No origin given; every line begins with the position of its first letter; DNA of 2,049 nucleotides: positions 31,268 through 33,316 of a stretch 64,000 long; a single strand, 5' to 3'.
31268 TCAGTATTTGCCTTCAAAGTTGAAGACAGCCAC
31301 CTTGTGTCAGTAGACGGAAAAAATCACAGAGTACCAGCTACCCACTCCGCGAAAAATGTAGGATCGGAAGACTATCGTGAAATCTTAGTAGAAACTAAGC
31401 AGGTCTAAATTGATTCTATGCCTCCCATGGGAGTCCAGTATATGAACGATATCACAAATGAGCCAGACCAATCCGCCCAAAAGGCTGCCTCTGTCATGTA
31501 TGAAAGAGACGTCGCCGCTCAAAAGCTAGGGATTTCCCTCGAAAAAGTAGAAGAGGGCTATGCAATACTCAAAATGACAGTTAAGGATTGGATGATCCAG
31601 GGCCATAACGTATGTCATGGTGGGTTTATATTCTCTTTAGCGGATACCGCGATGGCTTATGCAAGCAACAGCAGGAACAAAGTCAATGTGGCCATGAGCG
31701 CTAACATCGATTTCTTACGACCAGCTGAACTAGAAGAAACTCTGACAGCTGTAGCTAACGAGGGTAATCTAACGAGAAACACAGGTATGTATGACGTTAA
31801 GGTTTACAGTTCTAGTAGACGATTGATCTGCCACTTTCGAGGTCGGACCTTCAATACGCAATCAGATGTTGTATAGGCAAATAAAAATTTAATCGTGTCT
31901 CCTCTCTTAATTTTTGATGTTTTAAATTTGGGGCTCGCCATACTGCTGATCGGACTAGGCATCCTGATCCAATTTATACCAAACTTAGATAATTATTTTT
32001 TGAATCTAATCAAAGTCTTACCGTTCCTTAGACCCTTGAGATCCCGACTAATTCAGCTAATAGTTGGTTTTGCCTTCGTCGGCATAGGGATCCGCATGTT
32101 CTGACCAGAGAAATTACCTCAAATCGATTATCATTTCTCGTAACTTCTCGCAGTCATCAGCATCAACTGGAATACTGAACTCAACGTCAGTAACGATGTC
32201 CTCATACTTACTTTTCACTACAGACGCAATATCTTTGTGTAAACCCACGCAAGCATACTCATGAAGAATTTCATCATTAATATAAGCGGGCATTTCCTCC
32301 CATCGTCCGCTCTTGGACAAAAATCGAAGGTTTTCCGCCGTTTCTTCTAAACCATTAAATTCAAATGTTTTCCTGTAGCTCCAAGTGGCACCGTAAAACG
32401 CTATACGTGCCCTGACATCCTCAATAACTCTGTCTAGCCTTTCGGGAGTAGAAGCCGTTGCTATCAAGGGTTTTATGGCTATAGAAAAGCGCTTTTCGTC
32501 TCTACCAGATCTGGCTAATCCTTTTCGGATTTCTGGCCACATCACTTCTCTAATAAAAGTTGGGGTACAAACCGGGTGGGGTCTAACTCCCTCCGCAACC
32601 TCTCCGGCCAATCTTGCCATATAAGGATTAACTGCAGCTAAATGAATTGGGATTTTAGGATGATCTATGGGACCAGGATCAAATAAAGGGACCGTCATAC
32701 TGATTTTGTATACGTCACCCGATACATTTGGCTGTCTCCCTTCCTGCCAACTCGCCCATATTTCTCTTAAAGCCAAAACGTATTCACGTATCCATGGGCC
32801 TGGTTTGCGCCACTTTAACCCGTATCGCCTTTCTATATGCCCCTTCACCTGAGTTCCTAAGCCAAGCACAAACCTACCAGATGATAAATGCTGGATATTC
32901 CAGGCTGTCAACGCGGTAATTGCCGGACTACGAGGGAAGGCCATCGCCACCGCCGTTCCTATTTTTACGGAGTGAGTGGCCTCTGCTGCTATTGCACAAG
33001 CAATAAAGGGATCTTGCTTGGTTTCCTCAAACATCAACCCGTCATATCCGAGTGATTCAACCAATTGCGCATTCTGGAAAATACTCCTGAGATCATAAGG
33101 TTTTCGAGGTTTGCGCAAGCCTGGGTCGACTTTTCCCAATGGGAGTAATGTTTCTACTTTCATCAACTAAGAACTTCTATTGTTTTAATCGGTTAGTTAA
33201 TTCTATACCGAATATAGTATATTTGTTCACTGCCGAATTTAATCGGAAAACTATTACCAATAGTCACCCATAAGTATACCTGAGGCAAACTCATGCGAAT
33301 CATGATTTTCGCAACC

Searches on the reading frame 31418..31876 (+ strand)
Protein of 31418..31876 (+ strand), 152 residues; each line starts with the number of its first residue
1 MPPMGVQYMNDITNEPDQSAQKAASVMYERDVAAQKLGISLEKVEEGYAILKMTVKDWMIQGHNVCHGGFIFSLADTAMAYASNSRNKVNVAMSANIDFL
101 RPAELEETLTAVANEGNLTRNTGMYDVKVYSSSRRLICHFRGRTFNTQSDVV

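Call 22: search_protein_families(library=pfam, proteins=[window:31418-31876:+], max_evalue=0.001)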
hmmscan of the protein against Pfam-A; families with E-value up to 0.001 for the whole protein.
window:31418-31876:+ (152 aa): 2 families
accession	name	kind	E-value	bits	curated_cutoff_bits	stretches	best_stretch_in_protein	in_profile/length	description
PF03061.28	4HBT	-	2.5e-15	57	20.6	1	63-138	1-79/79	Thioesterase superfamily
PF13622.12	4HBT_3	-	0.00016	22.3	24.3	1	57-132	3-72/83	Acyl-CoA thioesterase N-terminal domain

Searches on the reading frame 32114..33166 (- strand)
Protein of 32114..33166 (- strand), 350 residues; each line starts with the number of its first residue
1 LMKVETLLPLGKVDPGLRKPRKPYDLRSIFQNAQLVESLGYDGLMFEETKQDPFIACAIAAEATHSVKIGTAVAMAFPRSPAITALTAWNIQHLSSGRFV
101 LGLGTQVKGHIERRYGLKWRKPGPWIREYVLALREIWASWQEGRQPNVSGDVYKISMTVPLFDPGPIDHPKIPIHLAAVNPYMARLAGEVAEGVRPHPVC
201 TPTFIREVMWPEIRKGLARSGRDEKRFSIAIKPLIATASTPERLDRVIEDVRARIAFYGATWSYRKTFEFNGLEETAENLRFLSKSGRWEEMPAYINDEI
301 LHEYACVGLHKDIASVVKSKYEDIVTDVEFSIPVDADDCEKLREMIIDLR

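Call 22: search_protein_families(library=pfam, proteins=[window:32114-33166:-], max_evalue=0.001)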
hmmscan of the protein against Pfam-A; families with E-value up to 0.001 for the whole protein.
window:32114-33166:- (350 aa): 1 family
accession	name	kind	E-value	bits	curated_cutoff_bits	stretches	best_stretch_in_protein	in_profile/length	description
PF00296.26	Bac_luciferase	-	7.7e-55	186.9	27.9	1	24-324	20-310/314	Luciferase-like monooxygenase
